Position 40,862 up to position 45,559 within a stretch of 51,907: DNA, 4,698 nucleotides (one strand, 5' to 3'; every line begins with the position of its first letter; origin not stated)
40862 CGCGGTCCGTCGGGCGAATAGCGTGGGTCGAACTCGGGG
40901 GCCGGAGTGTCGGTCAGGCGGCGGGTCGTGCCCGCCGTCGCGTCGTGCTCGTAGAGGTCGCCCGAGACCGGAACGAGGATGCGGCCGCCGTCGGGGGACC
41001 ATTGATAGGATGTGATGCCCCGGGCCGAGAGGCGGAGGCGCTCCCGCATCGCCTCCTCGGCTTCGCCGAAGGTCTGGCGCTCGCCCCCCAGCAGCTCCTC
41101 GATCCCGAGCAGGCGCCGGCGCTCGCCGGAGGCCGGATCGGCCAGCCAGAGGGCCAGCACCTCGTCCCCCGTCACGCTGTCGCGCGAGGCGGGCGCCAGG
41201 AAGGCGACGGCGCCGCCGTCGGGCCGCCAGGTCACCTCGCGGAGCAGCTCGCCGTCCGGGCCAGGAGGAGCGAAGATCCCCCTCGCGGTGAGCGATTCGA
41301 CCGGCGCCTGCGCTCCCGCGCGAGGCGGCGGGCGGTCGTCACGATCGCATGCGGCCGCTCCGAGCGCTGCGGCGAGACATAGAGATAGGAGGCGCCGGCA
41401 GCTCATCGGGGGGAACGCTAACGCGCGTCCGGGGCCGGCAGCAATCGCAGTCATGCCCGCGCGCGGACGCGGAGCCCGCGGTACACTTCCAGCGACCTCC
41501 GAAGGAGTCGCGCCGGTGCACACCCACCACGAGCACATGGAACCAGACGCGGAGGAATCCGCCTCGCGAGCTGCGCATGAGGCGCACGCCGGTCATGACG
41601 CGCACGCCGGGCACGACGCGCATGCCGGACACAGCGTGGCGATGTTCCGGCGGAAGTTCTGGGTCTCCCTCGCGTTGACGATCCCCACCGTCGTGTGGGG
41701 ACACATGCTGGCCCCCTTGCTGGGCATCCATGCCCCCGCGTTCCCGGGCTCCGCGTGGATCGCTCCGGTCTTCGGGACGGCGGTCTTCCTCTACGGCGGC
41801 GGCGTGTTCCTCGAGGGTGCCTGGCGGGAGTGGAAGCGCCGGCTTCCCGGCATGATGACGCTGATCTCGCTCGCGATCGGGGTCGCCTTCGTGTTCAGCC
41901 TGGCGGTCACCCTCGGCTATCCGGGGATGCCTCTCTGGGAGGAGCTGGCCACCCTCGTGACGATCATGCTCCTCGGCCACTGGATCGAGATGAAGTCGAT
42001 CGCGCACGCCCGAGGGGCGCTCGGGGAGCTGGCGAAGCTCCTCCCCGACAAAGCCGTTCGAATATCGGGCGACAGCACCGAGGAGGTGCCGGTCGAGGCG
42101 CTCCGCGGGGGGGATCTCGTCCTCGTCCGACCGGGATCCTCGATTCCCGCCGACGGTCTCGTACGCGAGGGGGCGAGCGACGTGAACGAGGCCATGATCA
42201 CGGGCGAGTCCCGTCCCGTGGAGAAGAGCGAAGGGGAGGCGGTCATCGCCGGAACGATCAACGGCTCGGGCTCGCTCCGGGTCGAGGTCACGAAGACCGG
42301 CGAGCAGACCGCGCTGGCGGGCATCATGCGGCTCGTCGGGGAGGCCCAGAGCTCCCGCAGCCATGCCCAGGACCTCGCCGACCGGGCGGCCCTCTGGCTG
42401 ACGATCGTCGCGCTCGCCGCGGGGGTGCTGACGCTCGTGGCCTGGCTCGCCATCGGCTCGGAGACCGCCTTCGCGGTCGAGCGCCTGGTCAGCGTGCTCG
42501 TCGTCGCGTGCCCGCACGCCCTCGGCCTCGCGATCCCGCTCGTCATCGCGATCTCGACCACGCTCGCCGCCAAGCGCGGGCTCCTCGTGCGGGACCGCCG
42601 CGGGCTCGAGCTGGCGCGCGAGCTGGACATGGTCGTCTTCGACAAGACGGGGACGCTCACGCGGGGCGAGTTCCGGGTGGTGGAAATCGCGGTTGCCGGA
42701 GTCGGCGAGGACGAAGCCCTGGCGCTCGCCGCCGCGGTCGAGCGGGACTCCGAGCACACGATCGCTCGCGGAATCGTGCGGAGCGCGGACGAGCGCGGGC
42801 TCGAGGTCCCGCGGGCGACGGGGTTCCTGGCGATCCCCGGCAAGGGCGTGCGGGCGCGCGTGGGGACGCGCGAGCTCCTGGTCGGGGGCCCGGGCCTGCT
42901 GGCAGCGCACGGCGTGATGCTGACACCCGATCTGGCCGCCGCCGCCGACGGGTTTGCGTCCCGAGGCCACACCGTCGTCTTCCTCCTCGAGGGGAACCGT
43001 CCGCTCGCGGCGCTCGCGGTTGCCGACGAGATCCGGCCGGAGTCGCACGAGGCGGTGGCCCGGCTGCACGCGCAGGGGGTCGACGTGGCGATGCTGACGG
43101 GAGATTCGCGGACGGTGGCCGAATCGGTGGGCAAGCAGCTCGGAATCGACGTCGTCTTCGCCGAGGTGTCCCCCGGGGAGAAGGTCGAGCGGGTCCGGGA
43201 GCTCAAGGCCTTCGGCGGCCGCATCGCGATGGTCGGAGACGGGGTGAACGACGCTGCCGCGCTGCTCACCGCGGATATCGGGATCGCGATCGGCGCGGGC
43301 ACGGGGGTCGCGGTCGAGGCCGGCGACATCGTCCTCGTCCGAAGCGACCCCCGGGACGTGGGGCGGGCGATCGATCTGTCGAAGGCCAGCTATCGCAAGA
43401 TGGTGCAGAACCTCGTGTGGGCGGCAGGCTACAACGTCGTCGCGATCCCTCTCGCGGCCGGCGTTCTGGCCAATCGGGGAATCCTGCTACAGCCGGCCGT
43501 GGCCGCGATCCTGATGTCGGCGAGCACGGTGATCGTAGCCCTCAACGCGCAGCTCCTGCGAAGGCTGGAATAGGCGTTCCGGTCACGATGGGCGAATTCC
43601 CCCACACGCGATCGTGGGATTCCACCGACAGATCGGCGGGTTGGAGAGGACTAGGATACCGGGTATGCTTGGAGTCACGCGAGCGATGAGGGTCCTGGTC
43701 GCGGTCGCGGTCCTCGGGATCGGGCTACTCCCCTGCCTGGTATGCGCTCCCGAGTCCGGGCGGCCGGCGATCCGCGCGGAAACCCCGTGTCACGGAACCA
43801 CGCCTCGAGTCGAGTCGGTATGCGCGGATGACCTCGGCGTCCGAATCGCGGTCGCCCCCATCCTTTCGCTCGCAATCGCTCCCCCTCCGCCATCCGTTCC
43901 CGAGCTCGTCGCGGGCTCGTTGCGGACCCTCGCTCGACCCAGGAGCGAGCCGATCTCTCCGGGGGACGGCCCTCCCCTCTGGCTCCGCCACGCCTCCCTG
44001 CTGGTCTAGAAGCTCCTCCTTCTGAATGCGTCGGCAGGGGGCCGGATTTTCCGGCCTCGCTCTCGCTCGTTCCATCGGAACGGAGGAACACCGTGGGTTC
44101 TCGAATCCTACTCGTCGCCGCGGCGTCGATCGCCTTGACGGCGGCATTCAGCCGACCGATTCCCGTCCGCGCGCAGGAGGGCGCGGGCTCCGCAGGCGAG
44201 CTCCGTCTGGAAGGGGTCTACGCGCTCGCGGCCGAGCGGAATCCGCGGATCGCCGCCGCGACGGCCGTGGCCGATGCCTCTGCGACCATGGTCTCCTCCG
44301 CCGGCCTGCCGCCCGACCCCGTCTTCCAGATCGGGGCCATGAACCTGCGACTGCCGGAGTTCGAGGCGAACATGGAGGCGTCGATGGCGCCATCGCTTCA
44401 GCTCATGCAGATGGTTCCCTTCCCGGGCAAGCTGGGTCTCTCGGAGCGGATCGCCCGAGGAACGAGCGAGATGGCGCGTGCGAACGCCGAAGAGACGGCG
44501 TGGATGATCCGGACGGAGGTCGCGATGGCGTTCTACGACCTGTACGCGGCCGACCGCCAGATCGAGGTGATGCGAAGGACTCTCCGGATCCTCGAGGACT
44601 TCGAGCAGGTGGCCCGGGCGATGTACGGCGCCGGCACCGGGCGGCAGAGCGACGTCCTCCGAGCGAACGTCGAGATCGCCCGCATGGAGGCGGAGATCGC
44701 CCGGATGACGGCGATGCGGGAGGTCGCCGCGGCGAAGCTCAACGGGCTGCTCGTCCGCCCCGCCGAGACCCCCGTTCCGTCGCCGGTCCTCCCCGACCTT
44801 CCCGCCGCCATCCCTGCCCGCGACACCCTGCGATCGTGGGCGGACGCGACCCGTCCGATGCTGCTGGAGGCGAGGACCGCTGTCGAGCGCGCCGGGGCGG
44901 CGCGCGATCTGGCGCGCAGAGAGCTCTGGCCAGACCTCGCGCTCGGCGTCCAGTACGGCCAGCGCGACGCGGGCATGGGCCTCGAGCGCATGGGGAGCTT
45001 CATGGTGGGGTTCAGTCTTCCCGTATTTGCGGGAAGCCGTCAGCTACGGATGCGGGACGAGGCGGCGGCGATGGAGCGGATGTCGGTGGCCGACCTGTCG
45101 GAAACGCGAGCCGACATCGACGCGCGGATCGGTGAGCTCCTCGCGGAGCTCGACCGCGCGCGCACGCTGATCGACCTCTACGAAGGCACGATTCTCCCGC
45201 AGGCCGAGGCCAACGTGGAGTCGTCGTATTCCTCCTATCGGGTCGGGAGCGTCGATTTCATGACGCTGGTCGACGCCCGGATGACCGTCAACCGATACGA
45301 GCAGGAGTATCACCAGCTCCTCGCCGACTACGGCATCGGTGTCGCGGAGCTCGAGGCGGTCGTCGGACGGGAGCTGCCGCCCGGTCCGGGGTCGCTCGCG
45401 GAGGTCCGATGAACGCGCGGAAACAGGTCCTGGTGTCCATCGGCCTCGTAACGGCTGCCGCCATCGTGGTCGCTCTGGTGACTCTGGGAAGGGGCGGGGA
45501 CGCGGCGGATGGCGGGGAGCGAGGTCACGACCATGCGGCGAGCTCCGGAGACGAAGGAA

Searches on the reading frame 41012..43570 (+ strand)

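Call 36: search_protein_families(library=pfam, proteins=[window:41012-43570:+], max_evalue=0.001)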
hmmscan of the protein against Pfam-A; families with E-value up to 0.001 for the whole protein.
window:41012-43570:+ (853 aa): 3 families
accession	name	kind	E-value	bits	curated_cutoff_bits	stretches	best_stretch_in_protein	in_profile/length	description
PF00122.25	E1-E2_ATPase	-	3.4e-53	180.3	28.1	1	342-522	1-181/181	E1-E2 ATPase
PF00702.32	Hydrolase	-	2.4e-32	113.3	26.4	1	539-754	2-190/191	haloacid dehalogenase-like hydrolase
PF12710.13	HAD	-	8.1e-06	26.8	27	1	671-751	82-188/189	haloacid dehalogenase-like hydrolase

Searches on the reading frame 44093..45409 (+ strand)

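Call 36: search_protein_families(library=pfam, proteins=[window:44093-45409:+], max_evalue=0.001)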
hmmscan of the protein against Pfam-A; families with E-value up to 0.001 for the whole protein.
window:44093-45409:+ (439 aa): 1 family
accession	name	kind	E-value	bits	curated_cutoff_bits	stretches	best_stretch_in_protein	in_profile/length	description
PF02321.23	OEP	-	5.6e-39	134.3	22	2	250-425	8-187/187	Outer membrane efflux protein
